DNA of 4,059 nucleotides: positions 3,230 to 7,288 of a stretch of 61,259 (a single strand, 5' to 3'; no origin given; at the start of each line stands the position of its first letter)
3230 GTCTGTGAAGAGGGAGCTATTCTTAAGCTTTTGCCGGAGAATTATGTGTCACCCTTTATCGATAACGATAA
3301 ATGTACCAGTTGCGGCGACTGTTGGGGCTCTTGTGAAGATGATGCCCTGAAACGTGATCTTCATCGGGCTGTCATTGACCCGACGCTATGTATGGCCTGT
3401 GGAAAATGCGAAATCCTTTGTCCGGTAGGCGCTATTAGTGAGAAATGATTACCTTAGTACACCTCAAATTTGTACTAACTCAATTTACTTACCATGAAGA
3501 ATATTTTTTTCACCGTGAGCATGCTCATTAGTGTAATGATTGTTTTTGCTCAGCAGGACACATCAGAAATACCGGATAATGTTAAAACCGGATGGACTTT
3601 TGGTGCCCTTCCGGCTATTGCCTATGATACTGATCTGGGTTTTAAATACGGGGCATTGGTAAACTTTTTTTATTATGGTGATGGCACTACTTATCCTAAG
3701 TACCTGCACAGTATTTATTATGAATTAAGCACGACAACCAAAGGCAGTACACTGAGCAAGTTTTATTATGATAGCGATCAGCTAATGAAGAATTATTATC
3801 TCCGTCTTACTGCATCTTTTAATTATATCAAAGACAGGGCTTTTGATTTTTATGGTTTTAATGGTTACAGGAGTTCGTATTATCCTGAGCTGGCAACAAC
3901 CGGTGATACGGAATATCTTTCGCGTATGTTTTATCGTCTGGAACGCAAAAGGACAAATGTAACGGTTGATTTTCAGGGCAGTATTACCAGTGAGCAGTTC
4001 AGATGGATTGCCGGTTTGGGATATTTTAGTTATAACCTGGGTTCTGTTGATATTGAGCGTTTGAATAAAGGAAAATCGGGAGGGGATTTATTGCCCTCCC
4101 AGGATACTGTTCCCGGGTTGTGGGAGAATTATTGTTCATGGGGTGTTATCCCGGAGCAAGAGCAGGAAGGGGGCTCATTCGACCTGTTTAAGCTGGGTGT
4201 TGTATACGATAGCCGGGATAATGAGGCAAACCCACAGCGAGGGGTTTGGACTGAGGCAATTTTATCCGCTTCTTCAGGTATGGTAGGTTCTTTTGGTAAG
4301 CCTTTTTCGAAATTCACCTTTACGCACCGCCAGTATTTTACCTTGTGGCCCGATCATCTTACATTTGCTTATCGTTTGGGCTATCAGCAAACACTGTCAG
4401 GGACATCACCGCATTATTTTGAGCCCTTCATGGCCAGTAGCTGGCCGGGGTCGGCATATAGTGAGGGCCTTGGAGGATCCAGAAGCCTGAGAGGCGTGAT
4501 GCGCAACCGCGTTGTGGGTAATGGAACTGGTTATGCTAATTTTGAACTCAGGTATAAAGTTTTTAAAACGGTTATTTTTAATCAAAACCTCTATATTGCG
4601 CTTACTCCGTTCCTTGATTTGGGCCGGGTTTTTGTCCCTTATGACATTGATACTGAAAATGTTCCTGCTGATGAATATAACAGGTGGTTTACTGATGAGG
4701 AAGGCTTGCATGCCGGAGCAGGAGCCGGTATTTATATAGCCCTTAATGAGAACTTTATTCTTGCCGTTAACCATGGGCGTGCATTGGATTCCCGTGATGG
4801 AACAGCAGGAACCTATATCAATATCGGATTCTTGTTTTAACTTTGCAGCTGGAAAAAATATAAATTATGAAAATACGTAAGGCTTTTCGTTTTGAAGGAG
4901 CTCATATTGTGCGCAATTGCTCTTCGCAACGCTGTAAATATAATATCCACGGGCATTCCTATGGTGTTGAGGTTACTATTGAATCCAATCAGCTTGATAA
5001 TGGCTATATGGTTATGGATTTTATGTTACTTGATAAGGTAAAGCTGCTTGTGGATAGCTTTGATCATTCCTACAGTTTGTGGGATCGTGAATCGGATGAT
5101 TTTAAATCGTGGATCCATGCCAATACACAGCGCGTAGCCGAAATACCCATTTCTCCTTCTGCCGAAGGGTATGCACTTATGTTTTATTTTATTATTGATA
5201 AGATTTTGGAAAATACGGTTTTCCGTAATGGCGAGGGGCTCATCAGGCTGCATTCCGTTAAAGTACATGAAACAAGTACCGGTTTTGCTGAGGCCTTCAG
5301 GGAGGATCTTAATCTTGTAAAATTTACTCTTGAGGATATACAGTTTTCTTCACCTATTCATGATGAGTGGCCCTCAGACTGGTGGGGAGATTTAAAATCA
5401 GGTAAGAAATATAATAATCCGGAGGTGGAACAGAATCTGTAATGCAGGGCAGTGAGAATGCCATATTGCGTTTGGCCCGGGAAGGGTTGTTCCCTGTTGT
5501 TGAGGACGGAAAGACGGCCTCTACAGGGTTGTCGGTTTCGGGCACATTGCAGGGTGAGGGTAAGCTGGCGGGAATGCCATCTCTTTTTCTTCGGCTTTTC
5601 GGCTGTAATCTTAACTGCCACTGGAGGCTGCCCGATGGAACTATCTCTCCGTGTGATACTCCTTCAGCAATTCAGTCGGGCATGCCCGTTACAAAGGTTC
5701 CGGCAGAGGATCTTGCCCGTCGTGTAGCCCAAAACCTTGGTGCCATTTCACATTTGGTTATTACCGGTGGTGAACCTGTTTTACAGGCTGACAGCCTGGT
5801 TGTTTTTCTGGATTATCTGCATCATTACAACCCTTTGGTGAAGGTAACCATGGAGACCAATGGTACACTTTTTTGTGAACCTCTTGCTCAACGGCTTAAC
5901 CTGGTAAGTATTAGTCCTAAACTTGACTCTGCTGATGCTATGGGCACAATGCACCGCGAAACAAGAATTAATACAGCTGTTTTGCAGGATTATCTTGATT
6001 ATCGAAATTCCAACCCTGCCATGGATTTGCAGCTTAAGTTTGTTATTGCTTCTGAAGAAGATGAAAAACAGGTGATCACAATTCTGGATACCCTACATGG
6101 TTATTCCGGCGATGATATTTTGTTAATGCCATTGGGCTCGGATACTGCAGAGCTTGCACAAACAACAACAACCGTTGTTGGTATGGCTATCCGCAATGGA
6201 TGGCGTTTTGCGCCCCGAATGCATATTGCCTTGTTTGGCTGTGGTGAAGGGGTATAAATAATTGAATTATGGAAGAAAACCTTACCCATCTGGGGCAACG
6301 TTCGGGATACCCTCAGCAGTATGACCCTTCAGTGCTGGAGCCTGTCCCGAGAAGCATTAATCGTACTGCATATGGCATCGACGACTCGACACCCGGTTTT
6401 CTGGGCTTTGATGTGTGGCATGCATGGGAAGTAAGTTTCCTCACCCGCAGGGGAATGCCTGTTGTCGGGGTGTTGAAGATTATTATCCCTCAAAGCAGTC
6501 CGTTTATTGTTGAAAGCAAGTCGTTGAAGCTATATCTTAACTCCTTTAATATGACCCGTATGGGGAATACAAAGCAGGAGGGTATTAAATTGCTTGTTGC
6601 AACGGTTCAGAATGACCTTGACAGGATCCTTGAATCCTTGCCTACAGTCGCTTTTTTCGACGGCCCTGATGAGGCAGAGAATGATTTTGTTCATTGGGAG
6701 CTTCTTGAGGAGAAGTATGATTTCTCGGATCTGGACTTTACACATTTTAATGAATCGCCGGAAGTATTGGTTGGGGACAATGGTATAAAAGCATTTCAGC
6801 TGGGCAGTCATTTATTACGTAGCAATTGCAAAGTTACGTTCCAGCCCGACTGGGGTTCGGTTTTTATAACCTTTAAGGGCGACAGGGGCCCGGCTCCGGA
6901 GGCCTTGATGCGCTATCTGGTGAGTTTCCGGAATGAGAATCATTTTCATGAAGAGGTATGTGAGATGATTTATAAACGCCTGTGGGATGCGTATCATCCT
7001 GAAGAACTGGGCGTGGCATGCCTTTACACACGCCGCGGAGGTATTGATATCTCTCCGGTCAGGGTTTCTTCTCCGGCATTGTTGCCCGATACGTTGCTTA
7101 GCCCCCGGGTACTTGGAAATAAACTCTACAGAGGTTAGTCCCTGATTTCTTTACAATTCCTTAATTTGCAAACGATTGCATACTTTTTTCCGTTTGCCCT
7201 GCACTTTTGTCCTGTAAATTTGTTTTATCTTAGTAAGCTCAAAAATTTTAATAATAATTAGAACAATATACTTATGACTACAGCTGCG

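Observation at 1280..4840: Polyferredoxin plus POTRA-less Omp85 barrel: possible Fe-S analogue of porin-cytochrome conduits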

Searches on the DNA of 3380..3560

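Call 85: search_rna_families(source=window, start=3380, end=3560, threshold=evalue, max_evalue=10, show_alignments=3)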
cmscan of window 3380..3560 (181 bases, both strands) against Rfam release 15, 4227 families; matches with E-value up to 10: 6.
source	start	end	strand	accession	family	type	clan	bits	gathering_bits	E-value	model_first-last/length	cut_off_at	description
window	3380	3410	-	RF03706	mir-2253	Gene; miRNA;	-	15.3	47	1.3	1-31/57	3'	mir-2253 microRNA precursor family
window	3431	3526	+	RF03099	RAGATH-23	Gene; sRNA;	-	13.4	92.6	3.7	1-99/99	no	RAGATH-23 RNA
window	3439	3499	-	RF01088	TLS-PK5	Cis-reg;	-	13.1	70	9.1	1-68/68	no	Pseudoknot of tRNA-like structure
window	3380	3412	+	RF03706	mir-2253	Gene; miRNA;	-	12.2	47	8.5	24-57/57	5'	mir-2253 microRNA precursor family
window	3491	3556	-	RF01963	RMST_2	Gene; lncRNA;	-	10.6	45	7.8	70-135/135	no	Rhabdomyosarcoma 2 associated transcript conserved region 2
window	3413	3481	-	RF02186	ST7-OT3_4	Gene; lncRNA;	-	9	80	5.2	1-73/73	no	ST7 overlapping transcript 3 conserved region 4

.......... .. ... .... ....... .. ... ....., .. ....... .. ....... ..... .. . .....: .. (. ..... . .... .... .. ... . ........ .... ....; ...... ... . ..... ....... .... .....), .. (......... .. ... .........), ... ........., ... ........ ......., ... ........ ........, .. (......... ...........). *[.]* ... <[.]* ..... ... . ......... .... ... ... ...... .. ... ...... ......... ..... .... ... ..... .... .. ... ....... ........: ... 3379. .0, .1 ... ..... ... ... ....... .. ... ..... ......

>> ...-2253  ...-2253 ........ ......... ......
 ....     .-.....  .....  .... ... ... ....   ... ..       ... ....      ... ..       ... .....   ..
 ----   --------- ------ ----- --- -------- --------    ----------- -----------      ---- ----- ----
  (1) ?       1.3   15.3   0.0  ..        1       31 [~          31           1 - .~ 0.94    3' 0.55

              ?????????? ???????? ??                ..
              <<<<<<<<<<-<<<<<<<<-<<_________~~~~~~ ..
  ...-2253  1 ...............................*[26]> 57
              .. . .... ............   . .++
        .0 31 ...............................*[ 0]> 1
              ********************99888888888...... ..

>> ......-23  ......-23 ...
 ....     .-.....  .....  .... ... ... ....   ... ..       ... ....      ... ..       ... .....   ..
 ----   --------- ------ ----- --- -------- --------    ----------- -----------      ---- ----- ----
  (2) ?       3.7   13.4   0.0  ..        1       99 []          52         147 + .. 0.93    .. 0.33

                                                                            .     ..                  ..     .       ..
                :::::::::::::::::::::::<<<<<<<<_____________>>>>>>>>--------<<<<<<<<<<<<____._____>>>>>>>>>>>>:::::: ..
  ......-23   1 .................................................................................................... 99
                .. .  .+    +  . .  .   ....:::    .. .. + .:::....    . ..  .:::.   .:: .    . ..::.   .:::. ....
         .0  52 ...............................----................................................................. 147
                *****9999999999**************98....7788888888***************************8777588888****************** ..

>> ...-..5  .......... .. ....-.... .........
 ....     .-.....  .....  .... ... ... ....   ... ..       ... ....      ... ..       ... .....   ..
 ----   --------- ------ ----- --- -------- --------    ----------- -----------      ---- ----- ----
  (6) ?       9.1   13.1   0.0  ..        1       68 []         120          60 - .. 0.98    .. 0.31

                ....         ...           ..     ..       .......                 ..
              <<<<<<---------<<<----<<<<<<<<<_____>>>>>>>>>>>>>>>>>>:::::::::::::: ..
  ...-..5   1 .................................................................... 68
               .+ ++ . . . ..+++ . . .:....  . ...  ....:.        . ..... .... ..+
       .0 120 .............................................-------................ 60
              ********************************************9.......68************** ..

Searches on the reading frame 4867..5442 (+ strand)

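Call 3: search_protein_families(library=pfam, proteins=[window:4867-5442:+], max_evalue=0.01)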
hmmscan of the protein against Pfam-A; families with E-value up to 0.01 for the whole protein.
window:4867-5442:+ (191 aa): 1 family
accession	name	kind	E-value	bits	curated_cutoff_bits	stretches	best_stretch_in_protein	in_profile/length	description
PF01242.24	PTPS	-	8.2e-20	71.4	22.4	1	2-143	1-118/121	6-pyruvoyl tetrahydropterin synthase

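Call 4: search_protein_families(library=ncbifam, proteins=[window:4867-5442:+], max_evalue=0.01)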
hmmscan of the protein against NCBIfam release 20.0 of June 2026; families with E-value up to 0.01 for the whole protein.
window:4867-5442:+ (191 aa): 2 families
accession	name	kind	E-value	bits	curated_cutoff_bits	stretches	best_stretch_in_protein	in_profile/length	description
TIGR03367.1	queuosine_QueD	equivalog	1.7e-17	63.6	89.25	1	2-109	1-89/92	6-carboxytetrahydropterin synthase QueD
TIGR00039.1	6PTHBS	subfamily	1.5e-15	57.6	125.5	1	1-75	2-76/124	6-pyruvoyl tetrahydropterin synthase/6-carboxytetrahydropterin synthase family protein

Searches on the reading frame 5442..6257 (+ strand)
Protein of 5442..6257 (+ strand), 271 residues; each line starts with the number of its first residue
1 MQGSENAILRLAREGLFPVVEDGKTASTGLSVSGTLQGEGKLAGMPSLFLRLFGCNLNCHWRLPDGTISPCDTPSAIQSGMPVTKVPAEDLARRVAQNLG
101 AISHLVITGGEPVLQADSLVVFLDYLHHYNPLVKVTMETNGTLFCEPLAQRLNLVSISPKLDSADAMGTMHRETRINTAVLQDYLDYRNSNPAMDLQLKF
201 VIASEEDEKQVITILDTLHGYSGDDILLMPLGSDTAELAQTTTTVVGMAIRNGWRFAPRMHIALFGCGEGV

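Call 3: search_protein_families(library=pfam, proteins=[window:5442-6257:+], max_evalue=0.01)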
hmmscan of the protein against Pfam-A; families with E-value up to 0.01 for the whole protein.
window:5442-6257:+ (271 aa): 2 families
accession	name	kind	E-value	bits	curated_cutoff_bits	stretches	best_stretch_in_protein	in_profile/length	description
PF04055.27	Radical_SAM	-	2.8e-06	28.1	29.5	1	54-174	6-120/166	Radical SAM superfamily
PF13353.11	Fer4_12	-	4.8e-05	24.1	22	1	37-150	2-100/137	4Fe-4S single cluster domain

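Call 4: search_protein_families(library=ncbifam, proteins=[window:5442-6257:+], max_evalue=0.01)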
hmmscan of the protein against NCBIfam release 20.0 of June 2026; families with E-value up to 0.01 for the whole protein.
window:5442-6257:+ (271 aa): 20 families
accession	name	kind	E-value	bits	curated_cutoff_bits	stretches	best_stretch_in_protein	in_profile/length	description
TIGR04322.1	rSAM_QueE_Ecoli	equivalog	1.4e-15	57.3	200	1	35-261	3-209/215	7-carboxy-7-deazaguanine synthase QueE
TIGR04508.1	queE_Cx14CxxC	equivalog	2.9e-15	56.6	240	1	35-164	9-137/208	7-carboxy-7-deazaguanine synthase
TIGR03963.1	rSAM_QueE_Clost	equivalog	5.6e-15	55.6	260.1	1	36-219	10-168/219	putative 7-carboxy-7-deazaguanine synthase QueE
TIGR04349.1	rSAM_QueE_gams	hypoth_equivalog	1.7e-13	50.8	300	1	35-233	9-175/210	7-carboxy-7-deazaguanine synthase QueE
TIGR03365.1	Bsubt_queE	equivalog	2.9e-13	49.9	206.1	1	35-209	12-166/238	7-carboxy-7-deazaguanine synthase QueE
TIGR02495.1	NrdG2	equivalog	3.7e-07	29.7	131.15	1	44-142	15-100/193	anaerobic ribonucleoside-triphosphate reductase activating protein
TIGR03977.1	rSAM_pair_HxsC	equivalog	6.1e-07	28.6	267.9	1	94-146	60-113/292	His-Xaa-Ser system radical SAM maturase HxsC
TIGR02666.1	moaA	equivalog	2e-06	27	284.05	1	55-218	20-180/336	GTP 3',8-cyclase MoaA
TIGR02668.1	moaA_archaeal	equivalog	7.9e-06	25.1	325.25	1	55-158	20-110/303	GTP 3',8-cyclase MoaA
TIGR04054.1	rSAM_NirJ1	equivalog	4.9e-05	22.1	650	1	102-187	83-165/387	putative heme d1 biosynthesis radical SAM protein NirJ1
NF041707.1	rSAM_YhhB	equivalog_domain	9.5e-05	21.5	445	1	87-178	44-139/369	cyclophane-forming radical SAM/SPASM peptide maturase YhhB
TIGR04251.1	SCM_rSAM_ScmF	equivalog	0.00022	20.8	400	1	54-167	13-119/353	SynChlorMet cassette radical SAM/SPASM protein ScmF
NF050038.1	rSAM_RiPP_GggB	equivalog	0.00058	19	650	1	55-149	52-140/398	streptosactin maturase GggB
NF038283.1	viperin_w_prok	equivalog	0.00088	18.5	180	1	98-209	51-169/281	viperin family antiviral radical SAM protein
NF001199.0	PRK00164.2-1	equivalog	0.0013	18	231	1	55-152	22-106/308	GTP 3',8-cyclase MoaA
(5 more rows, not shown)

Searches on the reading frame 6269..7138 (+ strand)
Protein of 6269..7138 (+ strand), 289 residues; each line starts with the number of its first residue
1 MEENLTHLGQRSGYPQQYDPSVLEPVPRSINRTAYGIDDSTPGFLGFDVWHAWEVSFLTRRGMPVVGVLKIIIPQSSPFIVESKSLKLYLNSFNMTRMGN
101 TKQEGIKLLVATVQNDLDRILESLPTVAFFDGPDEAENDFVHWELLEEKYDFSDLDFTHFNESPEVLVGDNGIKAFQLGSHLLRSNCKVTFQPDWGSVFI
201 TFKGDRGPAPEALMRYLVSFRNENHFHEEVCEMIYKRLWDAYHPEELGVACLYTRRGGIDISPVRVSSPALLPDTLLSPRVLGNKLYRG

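Call 3: search_protein_families(library=pfam, proteins=[window:6269-7138:+], max_evalue=0.01)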
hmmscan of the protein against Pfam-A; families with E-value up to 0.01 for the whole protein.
window:6269-7138:+ (289 aa): 2 families
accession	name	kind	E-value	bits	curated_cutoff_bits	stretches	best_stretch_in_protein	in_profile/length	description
PF14819.11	QueF_N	-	1.1e-31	109.9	25.6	1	14-119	1-101/111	Nitrile reductase, 7-cyano-7-deazaguanine-reductase N-term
PF14489.11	QueF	-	2.9e-20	72.7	27.3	2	193-265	1-74/81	QueF-like protein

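Call 4: search_protein_families(library=ncbifam, proteins=[window:6269-7138:+], max_evalue=0.01)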
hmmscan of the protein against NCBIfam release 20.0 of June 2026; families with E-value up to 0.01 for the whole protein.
window:6269-7138:+ (289 aa): 2 families
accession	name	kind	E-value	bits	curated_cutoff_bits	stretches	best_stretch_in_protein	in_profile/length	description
TIGR03138.1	QueF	equivalog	1.4e-74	251.2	293.45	1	5-273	5-267/275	NADPH-dependent 7-cyano-7-deazaguanine reductase QueF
TIGR03139.1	QueF-II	equivalog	3.7e-18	65.5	86.9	1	185-264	29-109/115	preQ(1) synthase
